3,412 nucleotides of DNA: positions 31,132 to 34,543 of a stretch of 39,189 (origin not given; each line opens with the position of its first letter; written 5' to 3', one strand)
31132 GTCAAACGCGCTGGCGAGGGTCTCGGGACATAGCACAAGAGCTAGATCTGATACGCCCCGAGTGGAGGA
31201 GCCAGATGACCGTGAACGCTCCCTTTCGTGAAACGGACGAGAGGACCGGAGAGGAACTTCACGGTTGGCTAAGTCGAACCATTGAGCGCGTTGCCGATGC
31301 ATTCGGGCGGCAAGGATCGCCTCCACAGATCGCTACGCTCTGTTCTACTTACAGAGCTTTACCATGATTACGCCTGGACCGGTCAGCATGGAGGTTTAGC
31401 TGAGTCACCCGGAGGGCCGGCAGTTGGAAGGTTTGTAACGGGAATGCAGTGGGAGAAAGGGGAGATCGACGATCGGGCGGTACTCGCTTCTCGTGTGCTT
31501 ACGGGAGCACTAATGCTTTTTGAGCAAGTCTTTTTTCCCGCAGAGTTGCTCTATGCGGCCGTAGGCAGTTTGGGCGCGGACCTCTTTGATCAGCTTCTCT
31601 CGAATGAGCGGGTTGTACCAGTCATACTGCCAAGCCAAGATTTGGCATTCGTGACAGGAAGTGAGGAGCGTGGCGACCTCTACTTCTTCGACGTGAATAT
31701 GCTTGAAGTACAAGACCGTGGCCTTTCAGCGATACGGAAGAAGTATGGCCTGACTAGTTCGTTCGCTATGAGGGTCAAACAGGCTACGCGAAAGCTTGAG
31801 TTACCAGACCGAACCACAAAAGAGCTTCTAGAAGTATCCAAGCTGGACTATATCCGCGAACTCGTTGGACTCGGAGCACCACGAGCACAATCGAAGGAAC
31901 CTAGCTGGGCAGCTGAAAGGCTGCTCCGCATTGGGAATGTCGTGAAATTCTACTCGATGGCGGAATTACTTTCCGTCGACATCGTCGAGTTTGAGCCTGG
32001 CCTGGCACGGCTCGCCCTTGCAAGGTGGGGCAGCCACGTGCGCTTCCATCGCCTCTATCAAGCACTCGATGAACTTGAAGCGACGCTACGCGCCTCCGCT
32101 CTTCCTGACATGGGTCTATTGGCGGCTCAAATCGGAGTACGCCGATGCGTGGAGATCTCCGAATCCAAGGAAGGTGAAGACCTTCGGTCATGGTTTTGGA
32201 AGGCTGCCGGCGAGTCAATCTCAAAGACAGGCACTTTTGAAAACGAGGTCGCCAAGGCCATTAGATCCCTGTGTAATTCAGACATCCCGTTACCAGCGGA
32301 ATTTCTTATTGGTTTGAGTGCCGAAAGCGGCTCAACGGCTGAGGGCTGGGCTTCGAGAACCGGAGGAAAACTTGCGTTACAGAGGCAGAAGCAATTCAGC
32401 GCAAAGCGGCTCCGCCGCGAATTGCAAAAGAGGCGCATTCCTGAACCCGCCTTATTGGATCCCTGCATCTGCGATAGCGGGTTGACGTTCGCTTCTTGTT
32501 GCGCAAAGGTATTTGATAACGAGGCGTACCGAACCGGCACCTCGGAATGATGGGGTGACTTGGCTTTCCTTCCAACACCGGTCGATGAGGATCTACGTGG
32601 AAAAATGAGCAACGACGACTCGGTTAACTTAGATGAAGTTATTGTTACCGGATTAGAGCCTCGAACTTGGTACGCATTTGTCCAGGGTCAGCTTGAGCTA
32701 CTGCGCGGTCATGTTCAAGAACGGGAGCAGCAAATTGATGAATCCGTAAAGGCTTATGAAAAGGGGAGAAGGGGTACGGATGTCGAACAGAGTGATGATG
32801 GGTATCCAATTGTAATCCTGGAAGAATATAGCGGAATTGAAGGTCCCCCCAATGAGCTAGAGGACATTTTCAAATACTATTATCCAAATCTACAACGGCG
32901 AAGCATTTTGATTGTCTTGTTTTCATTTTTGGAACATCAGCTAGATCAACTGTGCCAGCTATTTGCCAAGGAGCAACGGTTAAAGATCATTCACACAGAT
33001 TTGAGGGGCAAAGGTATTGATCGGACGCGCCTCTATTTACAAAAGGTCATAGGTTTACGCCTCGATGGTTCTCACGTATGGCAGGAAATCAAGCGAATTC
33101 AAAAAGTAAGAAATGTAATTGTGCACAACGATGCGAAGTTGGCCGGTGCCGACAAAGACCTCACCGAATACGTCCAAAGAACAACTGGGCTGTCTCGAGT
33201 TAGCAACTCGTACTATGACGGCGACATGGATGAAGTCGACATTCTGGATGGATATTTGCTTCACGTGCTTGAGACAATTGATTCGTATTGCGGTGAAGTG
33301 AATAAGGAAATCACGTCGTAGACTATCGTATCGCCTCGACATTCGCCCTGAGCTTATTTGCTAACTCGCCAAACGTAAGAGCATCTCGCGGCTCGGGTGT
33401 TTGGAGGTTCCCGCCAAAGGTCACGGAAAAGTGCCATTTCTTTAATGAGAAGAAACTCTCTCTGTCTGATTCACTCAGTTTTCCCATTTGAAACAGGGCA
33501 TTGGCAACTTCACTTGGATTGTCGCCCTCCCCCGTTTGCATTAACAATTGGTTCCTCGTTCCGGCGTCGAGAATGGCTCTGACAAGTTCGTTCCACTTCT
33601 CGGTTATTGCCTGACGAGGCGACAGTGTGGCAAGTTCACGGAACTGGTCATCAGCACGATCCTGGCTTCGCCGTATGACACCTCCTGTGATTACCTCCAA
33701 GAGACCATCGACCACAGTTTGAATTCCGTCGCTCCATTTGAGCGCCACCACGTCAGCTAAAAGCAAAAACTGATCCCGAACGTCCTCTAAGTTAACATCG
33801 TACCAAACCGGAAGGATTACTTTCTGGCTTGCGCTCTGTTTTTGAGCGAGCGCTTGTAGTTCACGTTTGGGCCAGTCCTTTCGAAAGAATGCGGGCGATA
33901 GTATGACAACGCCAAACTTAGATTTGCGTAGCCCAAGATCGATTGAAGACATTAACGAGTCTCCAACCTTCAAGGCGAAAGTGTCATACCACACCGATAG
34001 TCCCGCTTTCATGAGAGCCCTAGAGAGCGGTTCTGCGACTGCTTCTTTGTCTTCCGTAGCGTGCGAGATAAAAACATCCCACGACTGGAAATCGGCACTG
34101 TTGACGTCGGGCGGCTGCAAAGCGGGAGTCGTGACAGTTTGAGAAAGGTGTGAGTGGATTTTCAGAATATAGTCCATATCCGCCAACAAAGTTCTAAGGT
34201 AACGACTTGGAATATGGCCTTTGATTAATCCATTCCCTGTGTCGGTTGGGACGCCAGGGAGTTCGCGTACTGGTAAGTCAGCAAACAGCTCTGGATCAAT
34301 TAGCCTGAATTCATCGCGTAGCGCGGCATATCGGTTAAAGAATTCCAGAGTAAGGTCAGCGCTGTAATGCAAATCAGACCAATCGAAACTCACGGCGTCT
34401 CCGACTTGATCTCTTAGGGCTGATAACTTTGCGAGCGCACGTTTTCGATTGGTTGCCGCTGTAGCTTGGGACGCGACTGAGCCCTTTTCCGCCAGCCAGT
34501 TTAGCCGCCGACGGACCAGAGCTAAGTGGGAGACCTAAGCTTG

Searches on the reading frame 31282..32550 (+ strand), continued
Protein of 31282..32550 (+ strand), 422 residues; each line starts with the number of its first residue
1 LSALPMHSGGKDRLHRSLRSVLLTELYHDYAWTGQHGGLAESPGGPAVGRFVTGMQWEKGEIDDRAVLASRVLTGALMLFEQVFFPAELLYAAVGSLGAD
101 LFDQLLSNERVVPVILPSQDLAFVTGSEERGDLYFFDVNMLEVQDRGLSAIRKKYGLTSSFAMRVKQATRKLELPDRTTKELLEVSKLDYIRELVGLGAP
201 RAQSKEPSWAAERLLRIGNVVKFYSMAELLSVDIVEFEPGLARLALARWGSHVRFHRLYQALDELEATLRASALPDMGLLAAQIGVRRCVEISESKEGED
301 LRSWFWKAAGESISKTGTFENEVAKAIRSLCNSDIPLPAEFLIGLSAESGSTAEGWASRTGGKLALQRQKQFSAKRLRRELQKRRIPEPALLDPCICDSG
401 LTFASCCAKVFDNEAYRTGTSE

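Call 83: fold_search(model_id=the predicted structure, library=viral)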
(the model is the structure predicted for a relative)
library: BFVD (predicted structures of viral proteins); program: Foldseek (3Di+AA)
matches with E <= 10: 267; with E <= 0.001: 0
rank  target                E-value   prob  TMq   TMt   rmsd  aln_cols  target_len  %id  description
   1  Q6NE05                1.3e-03  1.00  0.20  0.56   5.6       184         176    9  DUF4365 domain-containing protein [Leptospira phage LE1]
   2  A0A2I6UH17            1.3e-03  1.00  0.16  0.42   7.5       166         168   14  Uncharacterized protein [Salinibacter phage M31CR41-2]
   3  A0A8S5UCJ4            4.3e-03  1.00  0.14  0.43   4.9       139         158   16  Holliday junction resolvase RecU [Siphoviridae sp. ctgN495]
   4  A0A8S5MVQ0            9.2e-03  0.99  0.17  0.47   6.5       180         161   10  Holliday junction resolvase RecU [Siphoviridae sp. ctsBB38]
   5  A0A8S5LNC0            1.2e-02  0.98  0.16  0.46   8.1       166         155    8  Holliday junction resolvase [Siphoviridae sp. ctsf32]
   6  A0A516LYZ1            1.3e-02  1.00  0.15  0.54   6.4       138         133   14  (no name in the UniProt tables at hand)
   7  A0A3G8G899            1.3e-02  0.99  0.17  0.43   9.8       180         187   14  (no name in the UniProt tables at hand)
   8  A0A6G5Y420            1.5e-02  1.00  0.16  0.50   4.8       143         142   12  (no name in the UniProt tables at hand)
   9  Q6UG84                1.7e-02  0.94  0.15  0.33   8.4       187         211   11  ORF 211 [Sulfolobus virus-like particle SSV2]
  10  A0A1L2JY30            1.9e-02  0.91  0.13  0.27  15.3       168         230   10  Holliday junction resolvase RecU [Aeribacillus phage AP45]
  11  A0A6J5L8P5            2.3e-02  0.99  0.16  0.40   9.3       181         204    8  Uncharacterized protein [uncultured Caudovirales phage]
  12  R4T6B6                3.8e-02  0.93  0.13  0.40   7.4       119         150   13  Uncharacterized protein [Haloarcula hispanica tailed virus 2]
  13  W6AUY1                4.0e-02  0.99  0.16  0.48   5.6       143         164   12  (no name in the UniProt tables at hand)
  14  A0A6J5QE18            5.0e-02  0.96  0.15  0.51   6.4       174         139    7  Uncharacterized protein [uncultured Caudovirales phage]
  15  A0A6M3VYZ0            5.6e-02  0.98  0.14  0.53   5.1       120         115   12  Putative Holliday junction resolvase [Saccharolobus solfataricus rod-shaped virus 1]
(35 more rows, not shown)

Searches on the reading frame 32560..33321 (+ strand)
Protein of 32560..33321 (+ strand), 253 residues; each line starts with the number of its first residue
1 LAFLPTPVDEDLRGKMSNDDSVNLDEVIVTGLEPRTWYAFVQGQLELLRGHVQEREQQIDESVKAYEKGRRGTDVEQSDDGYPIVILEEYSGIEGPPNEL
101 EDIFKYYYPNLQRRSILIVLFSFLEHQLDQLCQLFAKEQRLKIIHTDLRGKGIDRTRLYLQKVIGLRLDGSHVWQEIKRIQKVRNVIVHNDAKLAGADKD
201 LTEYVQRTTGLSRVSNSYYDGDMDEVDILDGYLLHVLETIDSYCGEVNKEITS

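Call 6: search_protein_families(library=pfam, proteins=[window:32560-33321:+], max_evalue=0.1)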
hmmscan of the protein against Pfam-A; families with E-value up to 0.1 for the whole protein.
window:32560-33321:+ (253 aa): 0 families

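Call 8: search_protein_families(library=padloc, proteins=[window:32560-33321:+], max_evalue=0.1)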
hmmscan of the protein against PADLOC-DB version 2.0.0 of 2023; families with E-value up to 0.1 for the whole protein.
window:32560-33321:+ (253 aa): 1 family
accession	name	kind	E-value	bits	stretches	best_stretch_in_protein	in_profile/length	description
PDLC03820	RTasHEPN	-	1.1e-05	23.6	1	159-198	59-98/148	DRT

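Call 9: search_protein_families(library=ncbifam, proteins=[window:32560-33321:+], max_evalue=0.1)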
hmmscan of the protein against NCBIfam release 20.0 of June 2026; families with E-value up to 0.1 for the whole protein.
window:32560-33321:+ (253 aa): 0 families

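Call 11: find_homologous_proteins(query=window:32560-33321:+, max_evalue=0.001)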
Query window:32560-33321:+ (253 aa): 72 proteins with E <= 0.001 among 835 candidates.
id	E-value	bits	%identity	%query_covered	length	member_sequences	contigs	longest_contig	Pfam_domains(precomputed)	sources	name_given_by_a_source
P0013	2.2e-153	527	100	94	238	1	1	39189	-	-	-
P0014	4.5e-132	457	87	94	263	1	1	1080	-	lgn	-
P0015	1.4e-125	436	84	94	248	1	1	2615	-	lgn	-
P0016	4.8e-121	421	80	94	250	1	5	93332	-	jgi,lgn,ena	jgi:hypothetical protein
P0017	2.3e-120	419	79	94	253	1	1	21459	-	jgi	jgi:hypothetical protein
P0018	5.1e-115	402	75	94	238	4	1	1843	-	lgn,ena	-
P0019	8.0e-115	401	76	94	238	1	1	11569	-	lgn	-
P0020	3.7e-111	389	75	94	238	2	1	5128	-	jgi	jgi:hypothetical protein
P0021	1.7e-109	383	73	94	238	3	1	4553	-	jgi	jgi:hypothetical protein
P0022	9.1e-109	381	71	94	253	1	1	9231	-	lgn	-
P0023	2.4e-105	370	70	93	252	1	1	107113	-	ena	-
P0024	6.0e-100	352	76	83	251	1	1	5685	-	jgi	jgi:hypothetical protein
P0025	2.5e-96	340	64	93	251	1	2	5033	-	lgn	-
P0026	2.0e-94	334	67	87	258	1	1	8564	-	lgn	-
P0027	1.1e-92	328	63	94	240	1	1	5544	-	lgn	-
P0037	2.5e-84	301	62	94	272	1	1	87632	-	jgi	jgi:hypothetical protein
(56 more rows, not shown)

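Call 18: find_encoding_contigs(protein=P0016, flank=8000, max_places=4)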
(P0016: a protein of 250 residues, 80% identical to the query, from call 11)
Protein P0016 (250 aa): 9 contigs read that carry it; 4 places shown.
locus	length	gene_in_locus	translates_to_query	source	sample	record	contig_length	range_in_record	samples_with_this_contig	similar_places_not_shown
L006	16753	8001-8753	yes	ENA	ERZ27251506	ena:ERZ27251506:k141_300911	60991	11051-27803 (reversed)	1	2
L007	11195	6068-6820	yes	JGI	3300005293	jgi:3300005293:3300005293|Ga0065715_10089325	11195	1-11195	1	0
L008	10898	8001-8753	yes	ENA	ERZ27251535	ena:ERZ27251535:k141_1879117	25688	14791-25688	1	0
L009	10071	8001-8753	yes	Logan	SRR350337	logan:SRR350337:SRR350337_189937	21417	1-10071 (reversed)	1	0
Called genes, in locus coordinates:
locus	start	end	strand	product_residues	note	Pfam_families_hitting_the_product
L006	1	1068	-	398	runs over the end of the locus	PF03235:GmrSD_N (faint)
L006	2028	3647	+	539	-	PF01555:N6_N4_Mtase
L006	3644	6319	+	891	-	PF04851:ResIII, PF00270:DEAD (faint)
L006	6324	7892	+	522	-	PF01555:N6_N4_Mtase, PF04326:SLFN_AlbA_2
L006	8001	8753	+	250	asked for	-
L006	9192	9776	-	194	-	-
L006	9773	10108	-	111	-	-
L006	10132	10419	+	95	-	PF13560:HTH_31, PF12844:HTH_19 (weak), PF01381:HTH_3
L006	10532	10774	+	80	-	PF13560:HTH_31, PF01381:HTH_3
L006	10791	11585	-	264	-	PF24706:DUF7669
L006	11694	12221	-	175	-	-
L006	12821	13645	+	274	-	PF04542:Sigma70_r2 (weak), PF04539:Sigma70_r3 (weak)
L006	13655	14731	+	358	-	-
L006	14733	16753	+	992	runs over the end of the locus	PF00515:TPR_1 (faint), PF07719:TPR_2 (faint), PF13424:TPR_12 (weak), PF12770:CHAT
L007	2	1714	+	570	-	?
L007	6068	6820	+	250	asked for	-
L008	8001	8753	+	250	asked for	-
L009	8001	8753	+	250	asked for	-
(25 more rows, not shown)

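Call 26: search_protein_families(library=pfam, proteins=[window:32605-33321:+], max_evalue=0.05)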
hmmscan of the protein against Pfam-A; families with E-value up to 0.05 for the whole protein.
window:32605-33321:+ (238 aa): 0 families

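Call 34: search_protein_families(library=padloc, proteins=[P0016], max_evalue=0.05)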
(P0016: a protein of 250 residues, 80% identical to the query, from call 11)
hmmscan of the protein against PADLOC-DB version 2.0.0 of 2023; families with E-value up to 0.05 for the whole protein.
P0016 (250 aa): 1 family
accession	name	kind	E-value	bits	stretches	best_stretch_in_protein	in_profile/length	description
PDLC03820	RTasHEPN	-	0.00019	19.6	1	144-183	59-98/148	DRT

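Call 36: find_encoding_contigs(protein=P0023, flank=6000, max_places=2)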
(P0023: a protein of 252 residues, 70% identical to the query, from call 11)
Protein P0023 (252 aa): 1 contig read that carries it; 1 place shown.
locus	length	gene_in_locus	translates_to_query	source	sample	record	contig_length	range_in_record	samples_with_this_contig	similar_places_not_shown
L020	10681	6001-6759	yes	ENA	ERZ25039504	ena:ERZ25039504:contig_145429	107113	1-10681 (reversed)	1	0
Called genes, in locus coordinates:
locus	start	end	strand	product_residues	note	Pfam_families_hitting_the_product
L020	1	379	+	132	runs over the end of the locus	-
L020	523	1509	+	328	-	-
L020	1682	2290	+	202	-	-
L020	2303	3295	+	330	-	PF00142:Fer4_NifH, PF01656:CbiA, PF02374:ArsA_ATPase, PF06564:CBP_BcsQ (weak), PF09140:MipZ (weak), PF10609:ParA, PF13614:AAA_31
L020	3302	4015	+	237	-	PF04607:RelA_SpoT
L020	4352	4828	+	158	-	PF13338:AbiEi_4 (faint), PF19570:DUF6088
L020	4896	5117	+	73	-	-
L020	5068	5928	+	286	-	PF08843:AbiEii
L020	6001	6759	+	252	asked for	-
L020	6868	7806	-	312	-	PF13391:HNH_2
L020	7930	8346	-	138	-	PF21983:NikA-like (faint)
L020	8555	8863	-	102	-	-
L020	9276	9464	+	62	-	PF12728:HTH_17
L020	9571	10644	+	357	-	PF00589:Phage_integrase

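Call 37: find_encoding_contigs(protein=P0037, flank=6000, max_places=2)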
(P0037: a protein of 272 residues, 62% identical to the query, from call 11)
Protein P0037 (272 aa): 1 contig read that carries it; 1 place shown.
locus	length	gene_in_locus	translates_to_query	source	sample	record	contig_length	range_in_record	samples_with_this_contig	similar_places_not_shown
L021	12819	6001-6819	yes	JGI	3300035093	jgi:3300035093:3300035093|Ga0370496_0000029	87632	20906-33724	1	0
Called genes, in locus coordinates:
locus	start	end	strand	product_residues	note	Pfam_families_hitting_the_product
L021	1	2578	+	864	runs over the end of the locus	PF02861:Clp_N, PF23569:NBD_SMAX1, PF00004:AAA, PF17871:AAA_lid_9, PF00004:AAA, PF07724:AAA_2, PF07728:AAA_5, PF10431:ClpB_D2-small, +7 more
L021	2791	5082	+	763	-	PF02861:Clp_N, PF13191:AAA_16 (weak), PF00004:AAA, PF17871:AAA_lid_9, PF00004:AAA (weak), PF07724:AAA_2, PF07728:AAA_5 (weak), PF10431:ClpB_D2-small, +6 more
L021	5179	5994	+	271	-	-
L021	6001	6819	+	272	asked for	-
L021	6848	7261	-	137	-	PF01850:PIN (weak)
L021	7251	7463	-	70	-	-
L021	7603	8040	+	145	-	-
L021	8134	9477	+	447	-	PF07969:Amidohydro_3 (faint), PF01979:Amidohydro_1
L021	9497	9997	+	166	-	PF01042:Ribonuc_L-PSP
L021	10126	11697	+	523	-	PF17900:Peptidase_M1_N (weak), PF01433:Peptidase_M1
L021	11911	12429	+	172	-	PF22741:PTP-NADK, PF04273:BLH_phosphatase (faint), PF22785:Tc-R-P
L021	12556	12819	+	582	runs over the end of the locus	PF13360:PQQ_2 (weak), PF01011:PQQ (faint), PF13360:PQQ_2, PF13570:Beta-prop_ACSF4 (weak)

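Call 38: find_encoding_contigs(protein=P0017, flank=6000, max_places=2)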
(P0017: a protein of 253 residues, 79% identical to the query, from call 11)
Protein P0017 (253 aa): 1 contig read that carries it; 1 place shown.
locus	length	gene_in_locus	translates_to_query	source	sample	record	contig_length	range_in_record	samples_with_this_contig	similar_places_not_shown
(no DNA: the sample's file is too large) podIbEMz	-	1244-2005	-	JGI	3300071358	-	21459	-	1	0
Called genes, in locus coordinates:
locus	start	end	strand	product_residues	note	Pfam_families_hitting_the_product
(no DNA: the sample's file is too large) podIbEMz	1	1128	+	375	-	?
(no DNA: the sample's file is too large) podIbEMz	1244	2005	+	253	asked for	-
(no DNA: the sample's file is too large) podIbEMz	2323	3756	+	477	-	-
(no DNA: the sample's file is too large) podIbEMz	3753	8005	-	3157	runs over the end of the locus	-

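Call 48: search_solved_structures(query=A2, max_evalue=1)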
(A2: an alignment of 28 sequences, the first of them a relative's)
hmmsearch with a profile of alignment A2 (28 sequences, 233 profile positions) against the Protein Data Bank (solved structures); distinct sequences matched with E-value up to 1: 1.
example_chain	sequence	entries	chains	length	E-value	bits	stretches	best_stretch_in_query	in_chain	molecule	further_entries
2oze_A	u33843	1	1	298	0.27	13.9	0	51-115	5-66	Orf delta'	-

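Call 51: find_encoding_contigs(protein=P0015, flank=3000, max_places=2)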
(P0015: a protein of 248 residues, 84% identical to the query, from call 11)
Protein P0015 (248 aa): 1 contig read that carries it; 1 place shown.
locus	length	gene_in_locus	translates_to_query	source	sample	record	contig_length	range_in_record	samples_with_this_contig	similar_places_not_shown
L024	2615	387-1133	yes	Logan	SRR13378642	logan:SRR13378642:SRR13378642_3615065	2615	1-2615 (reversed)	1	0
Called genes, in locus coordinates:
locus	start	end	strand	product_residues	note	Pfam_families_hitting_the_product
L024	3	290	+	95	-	?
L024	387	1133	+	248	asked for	-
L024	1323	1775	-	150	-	PF01582:TIR (weak), PF13676:TIR_2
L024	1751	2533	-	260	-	-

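Call 59: search_protein_families(library=ncbifam, proteins=[P0016], max_evalue=0.01)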
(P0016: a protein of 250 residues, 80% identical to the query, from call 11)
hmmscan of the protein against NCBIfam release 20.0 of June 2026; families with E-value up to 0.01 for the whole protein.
P0016 (250 aa): 0 families

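Call 74: search_protein_families(library=padloc, proteins=[L021:5179-5994:+], max_evalue=0.01)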
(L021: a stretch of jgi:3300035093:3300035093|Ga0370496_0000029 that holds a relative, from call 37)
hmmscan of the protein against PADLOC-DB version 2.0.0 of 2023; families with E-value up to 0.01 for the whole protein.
L021:5179-5994:+ (271 aa): 0 families

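Call 75: search_protein_families(library=phrogs, proteins=[window:32605-33321:+], max_evalue=0.01)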
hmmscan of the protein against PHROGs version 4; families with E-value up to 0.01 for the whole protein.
window:32605-33321:+ (238 aa): 1 family
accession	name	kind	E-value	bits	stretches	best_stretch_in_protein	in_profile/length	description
phrog_21382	-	unknown function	0.0032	18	1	83-179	79-167/242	-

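Call 77: find_related_loci(query=A2, collection=viral_contigs, flank=8000)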
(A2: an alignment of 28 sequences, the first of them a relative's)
Query A2 (238 aa) in viral_contigs; peptide patterns used: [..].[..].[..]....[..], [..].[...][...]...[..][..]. (x = any residue, [..] = any of these).
58 stretches matched a pattern; 3 encode a relative of the query (tblastn E <= 1e-3); 3 distinct loci.
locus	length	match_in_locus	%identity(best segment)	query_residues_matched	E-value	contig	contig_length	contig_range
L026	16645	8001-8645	35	19-236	4e-37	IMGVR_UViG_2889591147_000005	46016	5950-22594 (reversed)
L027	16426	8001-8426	33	93-223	6e-18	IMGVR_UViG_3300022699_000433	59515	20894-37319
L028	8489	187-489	34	85-185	7e-15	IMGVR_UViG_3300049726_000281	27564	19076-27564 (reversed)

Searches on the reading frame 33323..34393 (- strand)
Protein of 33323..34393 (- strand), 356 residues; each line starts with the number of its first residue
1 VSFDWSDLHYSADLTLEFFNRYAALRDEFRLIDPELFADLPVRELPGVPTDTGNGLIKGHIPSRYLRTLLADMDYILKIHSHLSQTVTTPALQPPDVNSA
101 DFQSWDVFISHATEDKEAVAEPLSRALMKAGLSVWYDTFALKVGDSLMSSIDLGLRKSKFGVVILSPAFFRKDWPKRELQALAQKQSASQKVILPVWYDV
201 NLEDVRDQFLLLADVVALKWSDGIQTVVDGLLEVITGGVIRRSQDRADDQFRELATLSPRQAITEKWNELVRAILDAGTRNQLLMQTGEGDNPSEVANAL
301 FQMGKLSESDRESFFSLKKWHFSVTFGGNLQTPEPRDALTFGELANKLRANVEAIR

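Call 6: search_protein_families(library=pfam, proteins=[window:33323-34393:-], max_evalue=0.1)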
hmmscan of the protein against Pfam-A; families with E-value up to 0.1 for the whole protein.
window:33323-34393:- (356 aa): 2 families
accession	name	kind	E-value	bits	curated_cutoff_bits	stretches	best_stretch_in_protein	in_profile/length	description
PF13676.11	TIR_2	-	5.4e-22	79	28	1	107-221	1-109/122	TIR domain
PF01582.25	TIR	-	7.5e-11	42.6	21.3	1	105-208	2-106/179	TIR domain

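Call 8: search_protein_families(library=padloc, proteins=[window:33323-34393:-], max_evalue=0.1)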
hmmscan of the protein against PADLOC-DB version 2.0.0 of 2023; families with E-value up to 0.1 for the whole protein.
window:33323-34393:- (356 aa): 20 families
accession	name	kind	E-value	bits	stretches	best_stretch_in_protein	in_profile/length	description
PDLC05062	PDC-S66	-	2e-51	173.1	1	93-234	137-279/282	-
PDLC00417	ThsB1|ThsB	-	1.9e-29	101.2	1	103-221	165-284/303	TIR-like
PDLC02962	RT-TIR_XII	-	4.9e-17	59.9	1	78-232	323-473/478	single gene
PDLC02961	RT-TIR_XII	-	2.2e-14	51.3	1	76-233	320-470/475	single gene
PDLC00424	ThsB1|ThsB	-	2.4e-14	51.7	1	105-227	102-224/234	TIR-like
PDLC02421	Aga_TIR-PNTD1-PNTD2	-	6.6e-11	40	1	107-265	6-162/430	Class I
PDLC02012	SAVED5--SAVED_TIR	-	3.2e-10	37.7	1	106-194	15-102/404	-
PDLC02403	Aga_TIR-PNTD1-PNTD2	-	1.1e-08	32.6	1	107-245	5-141/443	Class I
PDLC02416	Aga_REase-TIR-PNTD1-PNTD2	-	1.8e-05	21.6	1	84-232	134-279/572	Class I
PDLC00727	Effector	-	0.00012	18.7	1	106-171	175-240/590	TIR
PDLC03015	TIR-NLR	-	0.00022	18.1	1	107-202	4-98/824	-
PDLC00728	Effector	-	0.002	15.2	1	106-146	11-51/432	TIR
PDLC00422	ThsB1|ThsB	-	0.0021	15.6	1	98-137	34-72/194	TIR-like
PDLC03957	bSEFIR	-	0.0025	15.7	1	104-172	38-108/412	-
PDLC00434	ThsB1|ThsB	-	0.0034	14.5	1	106-195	140-229/396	TIR-like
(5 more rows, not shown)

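Call 9: search_protein_families(library=ncbifam, proteins=[window:33323-34393:-], max_evalue=0.1)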
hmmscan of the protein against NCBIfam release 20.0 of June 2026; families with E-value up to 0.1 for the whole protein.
window:33323-34393:- (356 aa): 4 families
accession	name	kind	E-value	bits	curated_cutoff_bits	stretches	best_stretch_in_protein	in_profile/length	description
NF042941.1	Retron_TIR_antiphage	equivalog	1.8e-29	102.8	600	1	99-228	334-463/464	TIR domain-containing anti-phage reverse transcriptase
NF058526.1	Thoeris_type3_ThcB4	equivalog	2.1e-07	30.1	220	1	107-194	130-217/375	Thoeris type III anti-phage system protein ThcB4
TIGR03699.1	menaquin_MqnC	equivalog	0.014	14.3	428.1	1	249-323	167-238/342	cyclic dehypoxanthinyl futalosine synthase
NF040588.1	FxsC_Nterm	equivalog_domain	0.064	13.2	130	0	141-197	54-118/182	TIR-like protein FxsC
